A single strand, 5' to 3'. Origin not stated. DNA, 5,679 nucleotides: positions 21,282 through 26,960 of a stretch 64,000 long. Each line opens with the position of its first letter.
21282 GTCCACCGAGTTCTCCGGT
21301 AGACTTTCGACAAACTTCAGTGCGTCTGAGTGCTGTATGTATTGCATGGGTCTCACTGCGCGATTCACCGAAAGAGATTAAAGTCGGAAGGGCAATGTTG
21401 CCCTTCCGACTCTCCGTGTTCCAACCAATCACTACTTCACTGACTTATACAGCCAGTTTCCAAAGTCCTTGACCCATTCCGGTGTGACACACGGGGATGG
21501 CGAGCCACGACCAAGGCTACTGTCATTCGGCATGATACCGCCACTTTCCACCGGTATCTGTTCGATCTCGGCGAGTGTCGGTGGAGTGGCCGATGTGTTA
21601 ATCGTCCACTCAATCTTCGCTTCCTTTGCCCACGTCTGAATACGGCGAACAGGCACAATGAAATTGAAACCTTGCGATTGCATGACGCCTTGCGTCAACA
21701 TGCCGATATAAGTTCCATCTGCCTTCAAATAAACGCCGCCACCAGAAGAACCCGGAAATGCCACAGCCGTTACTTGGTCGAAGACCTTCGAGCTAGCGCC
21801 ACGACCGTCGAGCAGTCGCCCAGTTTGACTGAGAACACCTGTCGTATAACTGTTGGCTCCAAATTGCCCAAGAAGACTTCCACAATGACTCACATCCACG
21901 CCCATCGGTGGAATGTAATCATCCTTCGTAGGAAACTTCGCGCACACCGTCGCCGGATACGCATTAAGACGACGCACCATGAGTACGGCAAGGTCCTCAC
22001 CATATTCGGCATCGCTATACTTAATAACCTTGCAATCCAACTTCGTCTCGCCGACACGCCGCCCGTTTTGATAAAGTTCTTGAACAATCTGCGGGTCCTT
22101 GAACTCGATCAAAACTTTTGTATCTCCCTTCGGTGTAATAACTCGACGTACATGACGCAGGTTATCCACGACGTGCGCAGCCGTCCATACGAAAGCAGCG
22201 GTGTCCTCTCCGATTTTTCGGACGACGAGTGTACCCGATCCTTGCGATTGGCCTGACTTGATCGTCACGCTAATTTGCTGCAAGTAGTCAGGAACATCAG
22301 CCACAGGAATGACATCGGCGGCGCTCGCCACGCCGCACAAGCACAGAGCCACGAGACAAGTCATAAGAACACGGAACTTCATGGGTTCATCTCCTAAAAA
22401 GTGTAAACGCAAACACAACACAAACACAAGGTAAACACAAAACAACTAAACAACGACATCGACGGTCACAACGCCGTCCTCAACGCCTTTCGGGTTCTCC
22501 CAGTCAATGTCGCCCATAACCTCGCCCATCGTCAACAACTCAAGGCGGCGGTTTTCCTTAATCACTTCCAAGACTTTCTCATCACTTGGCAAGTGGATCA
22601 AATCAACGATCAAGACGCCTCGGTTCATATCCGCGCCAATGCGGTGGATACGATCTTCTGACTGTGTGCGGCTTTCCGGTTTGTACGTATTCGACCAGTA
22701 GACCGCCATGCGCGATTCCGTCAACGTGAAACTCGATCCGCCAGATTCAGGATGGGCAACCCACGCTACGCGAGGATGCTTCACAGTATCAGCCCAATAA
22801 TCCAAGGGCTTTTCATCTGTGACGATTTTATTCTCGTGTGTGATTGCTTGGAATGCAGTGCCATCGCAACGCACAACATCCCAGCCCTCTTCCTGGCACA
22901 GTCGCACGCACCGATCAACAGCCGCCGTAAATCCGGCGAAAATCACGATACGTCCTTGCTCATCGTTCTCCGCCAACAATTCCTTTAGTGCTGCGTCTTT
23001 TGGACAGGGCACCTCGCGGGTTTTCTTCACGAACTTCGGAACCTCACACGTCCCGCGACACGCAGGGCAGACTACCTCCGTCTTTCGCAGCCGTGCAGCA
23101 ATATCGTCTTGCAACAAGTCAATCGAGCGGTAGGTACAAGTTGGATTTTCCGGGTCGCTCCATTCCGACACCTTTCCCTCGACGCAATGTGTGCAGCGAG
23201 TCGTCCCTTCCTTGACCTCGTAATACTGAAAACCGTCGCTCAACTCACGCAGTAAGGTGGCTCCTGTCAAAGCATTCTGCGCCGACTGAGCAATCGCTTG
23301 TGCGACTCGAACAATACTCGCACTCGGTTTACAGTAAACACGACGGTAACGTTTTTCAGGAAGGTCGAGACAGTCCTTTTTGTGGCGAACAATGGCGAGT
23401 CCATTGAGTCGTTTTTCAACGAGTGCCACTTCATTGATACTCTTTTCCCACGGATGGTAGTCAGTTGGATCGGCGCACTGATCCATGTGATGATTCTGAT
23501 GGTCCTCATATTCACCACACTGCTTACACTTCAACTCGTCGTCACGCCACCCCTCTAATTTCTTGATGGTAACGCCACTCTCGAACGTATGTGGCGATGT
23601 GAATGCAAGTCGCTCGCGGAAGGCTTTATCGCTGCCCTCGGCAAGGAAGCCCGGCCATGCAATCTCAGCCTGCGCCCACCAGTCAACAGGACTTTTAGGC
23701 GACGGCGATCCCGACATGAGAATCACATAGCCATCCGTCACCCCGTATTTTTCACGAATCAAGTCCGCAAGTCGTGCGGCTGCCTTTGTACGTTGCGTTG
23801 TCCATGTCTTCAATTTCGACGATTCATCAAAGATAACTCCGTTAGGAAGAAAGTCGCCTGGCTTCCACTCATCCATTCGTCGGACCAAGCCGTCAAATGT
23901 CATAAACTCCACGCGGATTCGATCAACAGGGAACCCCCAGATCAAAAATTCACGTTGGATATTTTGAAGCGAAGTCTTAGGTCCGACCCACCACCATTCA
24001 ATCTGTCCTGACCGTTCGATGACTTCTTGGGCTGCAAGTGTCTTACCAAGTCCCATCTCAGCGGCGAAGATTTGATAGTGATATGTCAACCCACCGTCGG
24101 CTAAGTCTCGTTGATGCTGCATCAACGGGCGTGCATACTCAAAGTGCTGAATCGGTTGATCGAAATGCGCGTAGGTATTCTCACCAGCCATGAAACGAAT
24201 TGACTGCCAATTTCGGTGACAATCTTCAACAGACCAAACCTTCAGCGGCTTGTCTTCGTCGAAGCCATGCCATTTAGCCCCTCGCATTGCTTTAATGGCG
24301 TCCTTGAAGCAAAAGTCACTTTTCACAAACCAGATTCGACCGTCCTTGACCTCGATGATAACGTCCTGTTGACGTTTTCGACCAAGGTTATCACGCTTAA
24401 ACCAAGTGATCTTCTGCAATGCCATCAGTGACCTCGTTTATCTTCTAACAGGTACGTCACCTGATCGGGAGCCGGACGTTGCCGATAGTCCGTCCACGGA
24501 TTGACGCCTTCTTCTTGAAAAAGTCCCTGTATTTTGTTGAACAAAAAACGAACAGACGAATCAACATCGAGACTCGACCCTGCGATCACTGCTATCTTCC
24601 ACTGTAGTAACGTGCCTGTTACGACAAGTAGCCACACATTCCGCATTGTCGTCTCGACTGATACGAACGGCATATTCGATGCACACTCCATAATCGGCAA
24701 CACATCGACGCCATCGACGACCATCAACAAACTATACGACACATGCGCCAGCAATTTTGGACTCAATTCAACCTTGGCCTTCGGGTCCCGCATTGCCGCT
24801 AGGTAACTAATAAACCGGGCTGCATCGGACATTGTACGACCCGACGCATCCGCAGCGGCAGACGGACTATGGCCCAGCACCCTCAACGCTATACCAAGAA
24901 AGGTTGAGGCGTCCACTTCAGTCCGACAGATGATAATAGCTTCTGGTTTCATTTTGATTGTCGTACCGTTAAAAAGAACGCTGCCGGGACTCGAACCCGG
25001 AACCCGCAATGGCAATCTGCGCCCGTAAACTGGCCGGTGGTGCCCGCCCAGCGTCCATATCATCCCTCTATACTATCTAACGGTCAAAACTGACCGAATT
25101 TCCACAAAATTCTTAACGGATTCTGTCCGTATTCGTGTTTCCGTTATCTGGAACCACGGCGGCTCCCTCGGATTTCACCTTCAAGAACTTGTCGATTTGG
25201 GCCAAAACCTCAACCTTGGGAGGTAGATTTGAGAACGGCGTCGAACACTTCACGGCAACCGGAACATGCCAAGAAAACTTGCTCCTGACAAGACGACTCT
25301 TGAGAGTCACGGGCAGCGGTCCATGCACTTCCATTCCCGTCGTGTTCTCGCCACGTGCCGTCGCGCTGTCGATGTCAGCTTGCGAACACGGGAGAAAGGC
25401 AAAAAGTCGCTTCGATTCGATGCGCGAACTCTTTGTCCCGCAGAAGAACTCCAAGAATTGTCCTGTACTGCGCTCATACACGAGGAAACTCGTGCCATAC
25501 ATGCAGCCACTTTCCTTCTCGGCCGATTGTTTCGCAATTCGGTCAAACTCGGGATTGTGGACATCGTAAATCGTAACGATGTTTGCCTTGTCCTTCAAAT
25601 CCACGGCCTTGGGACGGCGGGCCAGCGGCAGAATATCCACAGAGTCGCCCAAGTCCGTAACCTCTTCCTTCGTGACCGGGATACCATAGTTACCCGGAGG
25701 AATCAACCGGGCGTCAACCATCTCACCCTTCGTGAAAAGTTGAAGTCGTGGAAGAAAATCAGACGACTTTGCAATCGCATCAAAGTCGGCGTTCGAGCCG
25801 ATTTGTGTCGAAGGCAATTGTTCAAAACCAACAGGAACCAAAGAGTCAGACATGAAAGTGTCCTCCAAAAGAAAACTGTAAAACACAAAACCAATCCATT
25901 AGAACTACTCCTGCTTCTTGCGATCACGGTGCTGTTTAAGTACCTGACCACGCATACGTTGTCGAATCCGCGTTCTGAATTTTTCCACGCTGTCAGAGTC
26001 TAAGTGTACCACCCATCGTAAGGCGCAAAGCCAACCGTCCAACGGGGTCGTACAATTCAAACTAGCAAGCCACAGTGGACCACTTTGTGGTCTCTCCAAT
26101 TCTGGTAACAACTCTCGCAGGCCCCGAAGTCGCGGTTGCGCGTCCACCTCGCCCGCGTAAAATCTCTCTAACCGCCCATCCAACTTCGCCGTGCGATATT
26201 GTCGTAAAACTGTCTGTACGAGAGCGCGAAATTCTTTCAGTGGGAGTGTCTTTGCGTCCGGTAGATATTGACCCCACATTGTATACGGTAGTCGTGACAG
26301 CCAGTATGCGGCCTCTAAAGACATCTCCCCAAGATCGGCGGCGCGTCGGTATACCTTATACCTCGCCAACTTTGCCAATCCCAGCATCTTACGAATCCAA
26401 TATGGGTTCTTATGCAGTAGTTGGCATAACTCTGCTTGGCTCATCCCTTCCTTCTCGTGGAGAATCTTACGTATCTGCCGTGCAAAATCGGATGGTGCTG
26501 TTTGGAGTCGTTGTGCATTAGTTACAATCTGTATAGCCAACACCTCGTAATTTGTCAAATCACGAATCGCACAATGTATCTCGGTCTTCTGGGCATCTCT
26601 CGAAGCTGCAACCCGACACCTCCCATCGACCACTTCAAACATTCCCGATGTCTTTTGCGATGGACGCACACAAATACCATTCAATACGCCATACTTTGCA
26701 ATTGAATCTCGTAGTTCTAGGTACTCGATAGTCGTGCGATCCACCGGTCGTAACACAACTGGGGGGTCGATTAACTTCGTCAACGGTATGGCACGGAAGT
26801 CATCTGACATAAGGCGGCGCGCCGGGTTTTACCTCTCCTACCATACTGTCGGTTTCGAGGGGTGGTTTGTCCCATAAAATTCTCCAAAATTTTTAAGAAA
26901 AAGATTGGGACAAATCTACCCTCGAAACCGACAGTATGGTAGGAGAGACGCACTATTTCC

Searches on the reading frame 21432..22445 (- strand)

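Call 61: search_protein_families(library=pfam, proteins=[window:21432-22445:-], max_evalue=0.01)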
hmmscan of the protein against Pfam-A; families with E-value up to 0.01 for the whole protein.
window:21432-22445:- (337 aa): 2 families
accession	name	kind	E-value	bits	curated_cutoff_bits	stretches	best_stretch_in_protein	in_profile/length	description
PF13365.12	Trypsin_2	-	9.5e-08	33.3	27.6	1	69-249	1-144/144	Trypsin-like peptidase domain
PF00089.32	Trypsin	-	0.00013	22.3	20.6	1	84-272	35-219/220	Trypsin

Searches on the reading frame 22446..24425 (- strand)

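Call 11: search_protein_families(library=pfam, proteins=[window:22446-24425:-], max_evalue=0.01)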
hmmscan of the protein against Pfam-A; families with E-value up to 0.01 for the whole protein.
window:22446-24425:- (659 aa): 1 family
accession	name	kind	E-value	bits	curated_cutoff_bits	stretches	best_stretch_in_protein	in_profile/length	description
PF00271.37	Helicase_C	-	0.0044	17.7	23.5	0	476-597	2-110/110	Helicase conserved C-terminal domain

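Call 12: search_protein_families(library=phrogs, proteins=[window:22446-24425:-], max_evalue=0.001)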
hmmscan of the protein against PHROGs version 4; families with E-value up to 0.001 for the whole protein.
window:22446-24425:- (659 aa): 1 family
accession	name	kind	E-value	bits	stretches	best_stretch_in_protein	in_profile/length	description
phrog_62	-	DNA, RNA and nucleotide metabolism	3e-50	171.8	1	89-628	685-1128/1881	DNA helicase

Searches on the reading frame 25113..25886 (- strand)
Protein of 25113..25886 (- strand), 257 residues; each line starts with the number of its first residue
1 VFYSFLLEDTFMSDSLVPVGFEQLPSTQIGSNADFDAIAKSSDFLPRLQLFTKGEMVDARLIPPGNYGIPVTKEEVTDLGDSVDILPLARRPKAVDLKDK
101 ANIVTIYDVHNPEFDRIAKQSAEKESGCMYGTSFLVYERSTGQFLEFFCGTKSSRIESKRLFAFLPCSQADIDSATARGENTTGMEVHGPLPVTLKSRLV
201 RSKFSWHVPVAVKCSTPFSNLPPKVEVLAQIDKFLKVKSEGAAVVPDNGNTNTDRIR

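Call 11: search_protein_families(library=pfam, proteins=[window:25113-25886:-], max_evalue=0.01)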
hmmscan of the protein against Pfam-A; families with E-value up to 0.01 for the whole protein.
window:25113-25886:- (257 aa): 0 families

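Call 12: search_protein_families(library=phrogs, proteins=[window:25113-25886:-], max_evalue=0.001)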
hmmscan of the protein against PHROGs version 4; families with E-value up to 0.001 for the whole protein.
window:25113-25886:- (257 aa): 0 families

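Call 62: search_protein_families(library=ncbifam, proteins=[window:25113-25886:-], max_evalue=0.01)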
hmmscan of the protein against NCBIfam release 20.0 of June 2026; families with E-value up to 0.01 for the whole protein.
window:25113-25886:- (257 aa): 0 families

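Call 64: find_homologous_proteins(query=window:25113-25886:-, max_evalue=1e-10)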
Query window:25113-25886:- (257 aa): 550 proteins with E <= 1e-10 among 1321 candidates; the best 120 are listed.
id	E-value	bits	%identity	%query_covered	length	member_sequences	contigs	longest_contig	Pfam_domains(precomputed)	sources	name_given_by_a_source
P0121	1.6e-158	544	99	96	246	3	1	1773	-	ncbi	-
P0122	9.2e-120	417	76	96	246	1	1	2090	-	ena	-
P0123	4.2e-104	365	67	96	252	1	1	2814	-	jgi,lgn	-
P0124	1.1e-103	364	67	96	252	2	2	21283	-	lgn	-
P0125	4.4e-102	359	68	94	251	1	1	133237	-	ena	-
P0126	1.6e-100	354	67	92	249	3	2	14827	-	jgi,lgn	jgi:hypothetical protein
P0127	3.5e-100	352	69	91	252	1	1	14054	-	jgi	jgi:hypothetical protein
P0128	4.2e-100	352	67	94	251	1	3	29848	-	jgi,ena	-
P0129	9.9e-100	351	66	95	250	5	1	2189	-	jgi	-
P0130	1.6e-99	350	66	96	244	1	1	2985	-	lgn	-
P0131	2.6e-99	350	64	96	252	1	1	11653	-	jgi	jgi:hypothetical protein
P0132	4.2e-99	349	66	96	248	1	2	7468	-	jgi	-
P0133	5.3e-99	349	68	95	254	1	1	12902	-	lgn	-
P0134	7.7e-99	348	64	94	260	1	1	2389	-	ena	-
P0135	1.8e-98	347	67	95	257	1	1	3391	-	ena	-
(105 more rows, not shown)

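Call 73: predict_structure(alignment_id=A3)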
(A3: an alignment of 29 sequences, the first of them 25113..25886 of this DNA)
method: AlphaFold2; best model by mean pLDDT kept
length: 257 residues; sequences in the alignment: 29
mean_pLDDT: 75.9   pTM: 0.74
mean pLDDT of the five models: 75.9, 75.6, 73.5, 72.7, 71.3
residues with pLDDT >= 90: 80; 70-90: 106; 50-70: 20; < 50: 51
segments of 3 or more residues with pLDDT < 50: 1-30, 37-43, 243-246, 249-257
pLDDT, mean of each block of 10 residues (from residue 1): 29 29 35 50 70 87 93 89 95 81 79 88 79 93 92 81 89 90 90 93 83 91 91 79 49 37
secondary structure, 60 per line:
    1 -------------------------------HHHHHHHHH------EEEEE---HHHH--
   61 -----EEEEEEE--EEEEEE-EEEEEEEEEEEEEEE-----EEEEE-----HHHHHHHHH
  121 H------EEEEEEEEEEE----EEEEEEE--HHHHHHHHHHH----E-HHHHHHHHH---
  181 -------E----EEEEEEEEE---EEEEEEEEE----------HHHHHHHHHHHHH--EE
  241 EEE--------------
elements in order: H32-40 E47-51 H55-58 E66-72 E75-80 E82-96 E102-106 H112-121 E128-138 E143-149 H152-162 H169-177 E193-201 E205-213 H224-236 E239-243

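Call 75: fold_search(model_id=the predicted structure, library=pdb)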
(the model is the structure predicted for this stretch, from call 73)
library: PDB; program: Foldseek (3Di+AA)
matches with E <= 10: 376; with E <= 0.001: 0
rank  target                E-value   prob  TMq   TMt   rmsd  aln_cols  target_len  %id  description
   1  2pn1                  7.8e-02  0.10  0.15  0.13  18.4       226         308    8  Crystal structure of carbamoylphosphate synthase large subunit (split gene in MJ) (ZP_00538348.1) from Exiguobacterium s (released 2007-05-08)
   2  8s4s_B                1.3e-01  0.18  0.16  0.27  13.3       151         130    7  PrgE from plasmid pCF10 (released 2024-05-29)
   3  9kw8_C                1.4e-01  0.09  0.13  0.13  19.1       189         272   12  Polyether epoxide hydrolase MonBI-MonBII complex with product analogue (released 2025-12-10)
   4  2yrw                  1.6e-01  0.09  0.16  0.11  17.0       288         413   11  Crystal structure of GAR synthetase from Geobacillus kaustophilus (released 2007-10-09)
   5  2ys6                  1.7e-01  0.09  0.17  0.12  17.0       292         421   11  Crystal structure of GAR synthetase from Geobacillus kaustophilus (released 2007-10-09)
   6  2ip4_A                2.0e-01  0.08  0.16  0.13  15.6       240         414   12  Crystal Structure of Glycinamide Ribonucleotide Synthetase from Thermus thermophilus HB8 (released 2007-10-30)
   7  8s4s_A                2.5e-01  0.13  0.14  0.24  11.1       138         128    9  PrgE from plasmid pCF10 (released 2024-05-29)
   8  2gfg_B                2.5e-01  0.06  0.10  0.13  16.7       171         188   11  Crystal structure of a putative adenylate cyclase (bh2851) from bacillus halodurans at 2.12 A resolution (released 2006-05-02)
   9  8s4t_A                2.8e-01  0.13  0.16  0.26  11.4       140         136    8  DNA bound structure of PrgE from plasmid pCF10 (released 2024-05-29)
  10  9kw7_B                3.3e-01  0.05  0.10  0.14  13.7        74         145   12  Polyether epoxide hydrolase MonBI K7A mutant (released 2025-12-10)
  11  9kw6_B                3.3e-01  0.05  0.12  0.12  18.8       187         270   12  Polyether epoxide hydrolase MonBI-MonBII complex (released 2025-12-10)
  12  6n0t                  3.7e-01  0.05  0.15  0.11  18.1       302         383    9  tRNA ligase (released 2019-01-09)
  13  3lp8                  3.7e-01  0.04  0.11  0.08  15.6       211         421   10  Crystal structure of phosphoribosylamine-glycine ligase from Ehrlichia chaffeensis (released 2010-02-23)
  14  9kw7_A                4.1e-01  0.04  0.10  0.12  13.8        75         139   16  Polyether epoxide hydrolase MonBI K7A mutant (released 2025-12-10)
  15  6bpz_A                4.4e-01  0.04  0.12  0.05  23.7       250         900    7  Structure of the mechanically activated ion channel Piezo1 (released 2017-12-27)
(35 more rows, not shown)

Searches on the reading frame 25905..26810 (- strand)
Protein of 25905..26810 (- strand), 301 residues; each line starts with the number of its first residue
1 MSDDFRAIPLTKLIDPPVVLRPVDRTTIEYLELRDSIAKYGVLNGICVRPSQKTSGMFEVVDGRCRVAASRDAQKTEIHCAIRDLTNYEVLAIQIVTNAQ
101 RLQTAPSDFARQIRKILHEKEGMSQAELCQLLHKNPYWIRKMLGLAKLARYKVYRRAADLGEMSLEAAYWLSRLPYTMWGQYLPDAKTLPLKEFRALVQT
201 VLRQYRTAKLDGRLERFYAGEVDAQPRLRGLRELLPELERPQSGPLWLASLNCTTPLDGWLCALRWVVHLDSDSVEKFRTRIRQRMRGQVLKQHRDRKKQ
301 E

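Call 11: search_protein_families(library=pfam, proteins=[window:25905-26810:-], max_evalue=0.01)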
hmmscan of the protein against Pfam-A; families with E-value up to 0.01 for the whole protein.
window:25905-26810:- (301 aa): 1 family
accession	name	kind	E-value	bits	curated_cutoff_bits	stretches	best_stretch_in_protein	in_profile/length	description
PF02195.25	ParB_N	-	6.8e-08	32.9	26.3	1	31-100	28-95/95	ParB N-terminal domain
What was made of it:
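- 25905..26810 (-): ParB_N-like gene (301 aa), first gene of the long leftward replication operon. Pfam ParB_N E 6.8e-8 (call 11).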

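Call 12: search_protein_families(library=phrogs, proteins=[window:25905-26810:-], max_evalue=0.001)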
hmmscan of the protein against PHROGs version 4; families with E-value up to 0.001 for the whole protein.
window:25905-26810:- (301 aa): 6 families
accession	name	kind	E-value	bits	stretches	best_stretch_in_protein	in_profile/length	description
phrog_4715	-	DNA, RNA and nucleotide metabolism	8.1e-14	51.9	1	29-133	170-289/630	ParB-like partition protein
phrog_3264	-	DNA, RNA and nucleotide metabolism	9.8e-14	52.7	1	5-155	49-193/337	ParB-like partition protein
phrog_6218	-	DNA, RNA and nucleotide metabolism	5.9e-11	43.2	1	31-130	28-126/506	ParB-like partition protein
phrog_1033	-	DNA, RNA and nucleotide metabolism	1.3e-08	36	1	32-146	60-176/334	ParB-like partition protein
phrog_7783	-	unknown function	7.4e-05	22.6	1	8-150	5-148/634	-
phrog_3951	-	unknown function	0.00045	20.8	1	30-97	44-110/301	-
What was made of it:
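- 25905..26810 (-): PHROG ParB-like families (call 12).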

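Call 62: search_protein_families(library=ncbifam, proteins=[window:25905-26810:-], max_evalue=0.01)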
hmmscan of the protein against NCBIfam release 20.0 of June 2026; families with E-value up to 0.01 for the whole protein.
window:25905-26810:- (301 aa): 5 families
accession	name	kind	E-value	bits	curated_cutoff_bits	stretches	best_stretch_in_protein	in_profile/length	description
TIGR00180.1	parB_part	domain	2e-16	60.3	58.45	1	32-148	31-146/186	ParB/RepB/Spo0J family partition protein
TIGR03734.1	PRTRC_parB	hypoth_equivalog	2.1e-16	59.6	278.6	1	28-209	15-197/555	PRTRC system ParB family protein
TIGR04285.1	nucleoid_noc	exception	1.4e-12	47.5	315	1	31-149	27-141/255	nucleoid occlusion protein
TIGR03454.1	partition_RepB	equivalog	6.3e-08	32.4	201.5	1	23-103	81-160/325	plasmid partitioning protein RepB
NF010440.0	PRK13866.1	equivalog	1.8e-06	27.3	522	1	30-102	90-161/336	plasmid partitioning protein RepB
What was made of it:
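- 25905..26810 (-): TIGR00180 E 2e-16, above its cut-off (call 62).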
